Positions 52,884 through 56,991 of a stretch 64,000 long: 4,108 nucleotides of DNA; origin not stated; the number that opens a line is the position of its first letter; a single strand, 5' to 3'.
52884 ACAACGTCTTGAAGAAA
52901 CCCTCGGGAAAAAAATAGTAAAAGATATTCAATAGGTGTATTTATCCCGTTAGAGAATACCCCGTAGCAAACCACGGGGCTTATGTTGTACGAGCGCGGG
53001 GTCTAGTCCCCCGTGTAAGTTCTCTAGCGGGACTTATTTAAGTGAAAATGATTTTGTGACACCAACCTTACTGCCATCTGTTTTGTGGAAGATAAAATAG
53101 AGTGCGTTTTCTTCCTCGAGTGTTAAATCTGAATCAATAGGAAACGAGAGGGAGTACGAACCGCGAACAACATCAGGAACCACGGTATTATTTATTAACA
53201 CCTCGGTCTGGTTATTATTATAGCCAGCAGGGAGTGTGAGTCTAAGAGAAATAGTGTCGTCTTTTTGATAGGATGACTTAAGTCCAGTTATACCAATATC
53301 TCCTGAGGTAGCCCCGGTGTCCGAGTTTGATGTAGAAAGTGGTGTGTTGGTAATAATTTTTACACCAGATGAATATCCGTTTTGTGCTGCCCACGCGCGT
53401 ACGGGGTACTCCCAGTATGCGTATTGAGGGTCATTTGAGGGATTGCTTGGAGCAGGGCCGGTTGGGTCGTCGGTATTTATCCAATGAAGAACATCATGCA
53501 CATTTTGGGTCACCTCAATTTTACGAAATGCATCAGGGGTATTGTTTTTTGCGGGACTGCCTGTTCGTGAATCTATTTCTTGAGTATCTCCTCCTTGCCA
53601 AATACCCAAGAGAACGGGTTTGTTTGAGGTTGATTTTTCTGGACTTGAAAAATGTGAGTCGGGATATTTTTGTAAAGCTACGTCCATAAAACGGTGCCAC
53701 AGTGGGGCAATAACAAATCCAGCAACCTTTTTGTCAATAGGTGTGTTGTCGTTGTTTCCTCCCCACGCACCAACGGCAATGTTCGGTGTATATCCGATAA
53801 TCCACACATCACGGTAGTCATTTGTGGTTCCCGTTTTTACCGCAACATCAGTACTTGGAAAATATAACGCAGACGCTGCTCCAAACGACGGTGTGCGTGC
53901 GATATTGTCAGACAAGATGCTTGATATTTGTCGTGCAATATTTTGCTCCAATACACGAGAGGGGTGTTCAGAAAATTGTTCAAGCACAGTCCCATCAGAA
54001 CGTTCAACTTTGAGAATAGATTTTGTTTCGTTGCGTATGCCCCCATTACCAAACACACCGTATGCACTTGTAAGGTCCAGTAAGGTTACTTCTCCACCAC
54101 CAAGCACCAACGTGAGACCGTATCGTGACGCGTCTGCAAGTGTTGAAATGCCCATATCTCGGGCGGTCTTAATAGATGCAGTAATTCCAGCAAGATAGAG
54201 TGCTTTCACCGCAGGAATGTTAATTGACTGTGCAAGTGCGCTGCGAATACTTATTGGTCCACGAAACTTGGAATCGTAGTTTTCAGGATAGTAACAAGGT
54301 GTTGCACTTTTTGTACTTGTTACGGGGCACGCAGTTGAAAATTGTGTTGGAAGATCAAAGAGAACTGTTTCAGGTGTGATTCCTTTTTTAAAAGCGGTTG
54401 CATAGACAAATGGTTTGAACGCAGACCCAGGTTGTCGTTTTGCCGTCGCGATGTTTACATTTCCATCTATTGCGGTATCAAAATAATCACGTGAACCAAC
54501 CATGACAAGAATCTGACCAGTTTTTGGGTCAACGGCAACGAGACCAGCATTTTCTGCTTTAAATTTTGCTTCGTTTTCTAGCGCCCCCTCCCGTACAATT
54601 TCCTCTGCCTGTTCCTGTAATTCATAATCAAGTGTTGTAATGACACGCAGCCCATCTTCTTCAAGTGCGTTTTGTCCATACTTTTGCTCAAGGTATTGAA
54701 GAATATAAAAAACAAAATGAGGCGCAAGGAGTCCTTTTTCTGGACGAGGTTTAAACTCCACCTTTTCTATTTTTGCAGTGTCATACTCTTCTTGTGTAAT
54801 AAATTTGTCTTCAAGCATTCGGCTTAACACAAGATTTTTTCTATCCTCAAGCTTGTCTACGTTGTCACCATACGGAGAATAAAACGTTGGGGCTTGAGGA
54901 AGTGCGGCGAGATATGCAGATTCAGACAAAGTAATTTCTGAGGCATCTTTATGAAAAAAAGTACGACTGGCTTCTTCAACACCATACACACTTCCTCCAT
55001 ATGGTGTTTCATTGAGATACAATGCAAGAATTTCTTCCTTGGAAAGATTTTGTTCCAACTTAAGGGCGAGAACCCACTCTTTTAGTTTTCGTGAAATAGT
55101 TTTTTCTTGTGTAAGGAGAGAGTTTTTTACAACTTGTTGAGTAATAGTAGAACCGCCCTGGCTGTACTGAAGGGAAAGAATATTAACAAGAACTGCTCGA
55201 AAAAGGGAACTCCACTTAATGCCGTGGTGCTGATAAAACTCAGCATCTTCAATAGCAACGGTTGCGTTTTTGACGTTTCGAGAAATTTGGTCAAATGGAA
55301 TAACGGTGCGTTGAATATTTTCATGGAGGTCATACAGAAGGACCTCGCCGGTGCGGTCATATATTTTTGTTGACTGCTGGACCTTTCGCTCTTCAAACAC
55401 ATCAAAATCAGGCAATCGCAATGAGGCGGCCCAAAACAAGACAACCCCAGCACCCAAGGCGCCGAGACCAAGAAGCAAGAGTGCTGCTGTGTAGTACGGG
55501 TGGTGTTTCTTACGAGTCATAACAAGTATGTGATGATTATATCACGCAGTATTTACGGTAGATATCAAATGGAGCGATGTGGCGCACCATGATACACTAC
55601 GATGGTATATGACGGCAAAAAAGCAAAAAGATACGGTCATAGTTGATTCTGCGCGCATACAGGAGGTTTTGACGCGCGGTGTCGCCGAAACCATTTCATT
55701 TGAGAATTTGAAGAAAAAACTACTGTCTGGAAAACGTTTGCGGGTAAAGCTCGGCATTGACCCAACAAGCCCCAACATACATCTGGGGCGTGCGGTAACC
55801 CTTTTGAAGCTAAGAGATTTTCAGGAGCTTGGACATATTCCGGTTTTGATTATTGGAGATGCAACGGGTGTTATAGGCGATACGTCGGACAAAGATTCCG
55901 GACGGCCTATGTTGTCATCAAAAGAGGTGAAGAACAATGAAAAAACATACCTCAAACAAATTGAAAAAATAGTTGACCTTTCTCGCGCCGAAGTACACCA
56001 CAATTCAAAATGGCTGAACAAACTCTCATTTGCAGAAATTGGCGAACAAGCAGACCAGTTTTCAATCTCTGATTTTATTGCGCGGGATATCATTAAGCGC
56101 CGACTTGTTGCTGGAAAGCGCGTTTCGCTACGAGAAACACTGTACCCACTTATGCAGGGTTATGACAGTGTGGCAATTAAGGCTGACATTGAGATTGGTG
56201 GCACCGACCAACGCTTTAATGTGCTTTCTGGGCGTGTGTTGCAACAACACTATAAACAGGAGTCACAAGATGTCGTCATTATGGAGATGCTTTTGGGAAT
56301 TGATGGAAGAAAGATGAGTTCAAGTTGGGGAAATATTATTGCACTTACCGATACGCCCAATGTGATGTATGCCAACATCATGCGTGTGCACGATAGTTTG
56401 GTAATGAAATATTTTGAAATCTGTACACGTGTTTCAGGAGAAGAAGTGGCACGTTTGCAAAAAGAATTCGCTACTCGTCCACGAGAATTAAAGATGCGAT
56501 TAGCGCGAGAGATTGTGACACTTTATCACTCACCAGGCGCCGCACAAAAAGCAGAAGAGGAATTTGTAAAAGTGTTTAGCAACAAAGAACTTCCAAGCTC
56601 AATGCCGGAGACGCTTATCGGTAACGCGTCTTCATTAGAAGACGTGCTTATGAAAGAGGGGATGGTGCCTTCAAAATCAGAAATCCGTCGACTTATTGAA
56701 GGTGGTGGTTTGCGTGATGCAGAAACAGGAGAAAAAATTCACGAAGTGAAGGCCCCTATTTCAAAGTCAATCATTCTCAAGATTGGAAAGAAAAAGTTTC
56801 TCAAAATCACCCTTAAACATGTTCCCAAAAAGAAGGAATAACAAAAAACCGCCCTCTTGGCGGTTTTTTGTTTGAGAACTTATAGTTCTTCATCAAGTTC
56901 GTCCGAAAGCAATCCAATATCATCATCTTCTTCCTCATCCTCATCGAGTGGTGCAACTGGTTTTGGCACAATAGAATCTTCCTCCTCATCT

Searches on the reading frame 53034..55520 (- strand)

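Call 87: search_protein_families(library=pfam, proteins=[window:53034-55520:-], max_evalue=0.00001)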
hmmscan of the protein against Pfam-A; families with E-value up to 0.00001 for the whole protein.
window:53034-55520:- (828 aa): 2 families
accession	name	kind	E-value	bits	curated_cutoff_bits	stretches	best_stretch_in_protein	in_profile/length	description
PF00912.28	Transgly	-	5.1e-62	208.9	27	1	64-235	7-177/178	Transglycosylase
PF00905.27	Transpeptidase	-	2.2e-20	73.5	22.1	1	327-579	3-266/299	Penicillin binding protein transpeptidase domain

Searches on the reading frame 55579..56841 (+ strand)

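Call 87: search_protein_families(library=pfam, proteins=[window:55579-56841:+], max_evalue=0.00001)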
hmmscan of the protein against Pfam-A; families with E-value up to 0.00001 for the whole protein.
window:55579-56841:+ (420 aa): 1 family
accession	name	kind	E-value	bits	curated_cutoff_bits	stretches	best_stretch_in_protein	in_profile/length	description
PF00579.31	tRNA-synt_1b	-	2.7e-65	221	21.1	1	52-333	4-291/292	tRNA synthetases class I (W and Y)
